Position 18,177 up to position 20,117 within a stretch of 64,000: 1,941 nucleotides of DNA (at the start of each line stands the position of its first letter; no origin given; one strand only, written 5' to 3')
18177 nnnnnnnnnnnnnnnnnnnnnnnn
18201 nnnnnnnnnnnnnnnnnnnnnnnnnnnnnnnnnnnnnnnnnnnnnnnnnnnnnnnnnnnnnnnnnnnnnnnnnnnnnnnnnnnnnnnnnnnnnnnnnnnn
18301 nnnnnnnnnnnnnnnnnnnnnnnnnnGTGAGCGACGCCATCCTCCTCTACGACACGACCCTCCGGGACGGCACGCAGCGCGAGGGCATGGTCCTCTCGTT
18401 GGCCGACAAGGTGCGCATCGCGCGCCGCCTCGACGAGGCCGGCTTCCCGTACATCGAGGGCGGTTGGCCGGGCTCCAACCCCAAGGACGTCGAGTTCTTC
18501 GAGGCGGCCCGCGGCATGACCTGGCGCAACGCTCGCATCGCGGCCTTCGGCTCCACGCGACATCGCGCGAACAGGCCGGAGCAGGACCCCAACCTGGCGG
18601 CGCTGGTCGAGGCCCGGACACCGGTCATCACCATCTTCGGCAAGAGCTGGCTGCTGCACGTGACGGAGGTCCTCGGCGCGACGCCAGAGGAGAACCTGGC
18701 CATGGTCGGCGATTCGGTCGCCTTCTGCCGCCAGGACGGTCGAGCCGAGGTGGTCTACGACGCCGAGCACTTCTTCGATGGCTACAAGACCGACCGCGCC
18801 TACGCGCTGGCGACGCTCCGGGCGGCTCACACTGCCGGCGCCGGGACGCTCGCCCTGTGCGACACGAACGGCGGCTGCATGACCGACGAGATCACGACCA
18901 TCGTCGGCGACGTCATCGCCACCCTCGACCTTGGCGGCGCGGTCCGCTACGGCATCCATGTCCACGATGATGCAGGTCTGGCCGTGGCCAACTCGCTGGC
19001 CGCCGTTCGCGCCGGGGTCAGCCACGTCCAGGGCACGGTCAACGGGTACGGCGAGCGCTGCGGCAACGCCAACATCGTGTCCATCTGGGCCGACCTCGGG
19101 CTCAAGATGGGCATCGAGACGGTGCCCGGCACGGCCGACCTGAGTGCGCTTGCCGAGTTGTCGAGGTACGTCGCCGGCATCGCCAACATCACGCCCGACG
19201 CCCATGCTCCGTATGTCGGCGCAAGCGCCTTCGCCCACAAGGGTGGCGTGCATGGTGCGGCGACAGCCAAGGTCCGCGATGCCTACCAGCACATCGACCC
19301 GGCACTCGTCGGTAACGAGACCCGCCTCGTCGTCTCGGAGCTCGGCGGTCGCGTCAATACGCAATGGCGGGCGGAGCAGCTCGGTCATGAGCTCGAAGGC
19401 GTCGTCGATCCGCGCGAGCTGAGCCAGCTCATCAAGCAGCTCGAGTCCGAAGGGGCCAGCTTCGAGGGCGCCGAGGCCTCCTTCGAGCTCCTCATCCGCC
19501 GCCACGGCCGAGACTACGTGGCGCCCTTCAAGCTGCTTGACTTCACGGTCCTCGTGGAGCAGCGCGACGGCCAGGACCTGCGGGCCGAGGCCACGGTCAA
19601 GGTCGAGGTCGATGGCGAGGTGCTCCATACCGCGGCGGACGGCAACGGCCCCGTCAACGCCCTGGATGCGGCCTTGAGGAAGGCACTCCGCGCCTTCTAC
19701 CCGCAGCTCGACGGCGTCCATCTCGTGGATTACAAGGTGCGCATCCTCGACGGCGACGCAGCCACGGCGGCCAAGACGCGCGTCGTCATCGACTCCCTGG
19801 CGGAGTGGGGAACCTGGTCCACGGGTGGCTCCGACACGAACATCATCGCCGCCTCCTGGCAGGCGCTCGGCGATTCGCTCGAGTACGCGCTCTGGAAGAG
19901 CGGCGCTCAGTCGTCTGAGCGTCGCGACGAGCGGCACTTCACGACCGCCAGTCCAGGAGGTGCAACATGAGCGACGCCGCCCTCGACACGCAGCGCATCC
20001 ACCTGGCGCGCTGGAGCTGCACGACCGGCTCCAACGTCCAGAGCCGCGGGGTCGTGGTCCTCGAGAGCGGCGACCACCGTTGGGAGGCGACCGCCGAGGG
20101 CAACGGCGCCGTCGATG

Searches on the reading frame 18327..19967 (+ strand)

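Call 73: search_protein_families(library=pfam, proteins=[window:18327-19967:+], max_evalue=0.00001)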
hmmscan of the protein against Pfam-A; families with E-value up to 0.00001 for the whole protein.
window:18327-19967:+ (547 aa): 3 families
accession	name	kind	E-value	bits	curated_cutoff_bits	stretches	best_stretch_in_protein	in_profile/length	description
PF00682.25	HMGL-like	-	2.3e-42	145.6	29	1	6-282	3-260/260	HMGL-like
PF08502.15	LeuA_dimer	-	3.4e-25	88.9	24.9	1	382-521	3-130/131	LeuA allosteric (dimerisation) domain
PF22617.1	HCS_D2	-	2e-09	38.1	27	1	297-358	2-64/82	Homocitrate synthase post-HMGL domain-like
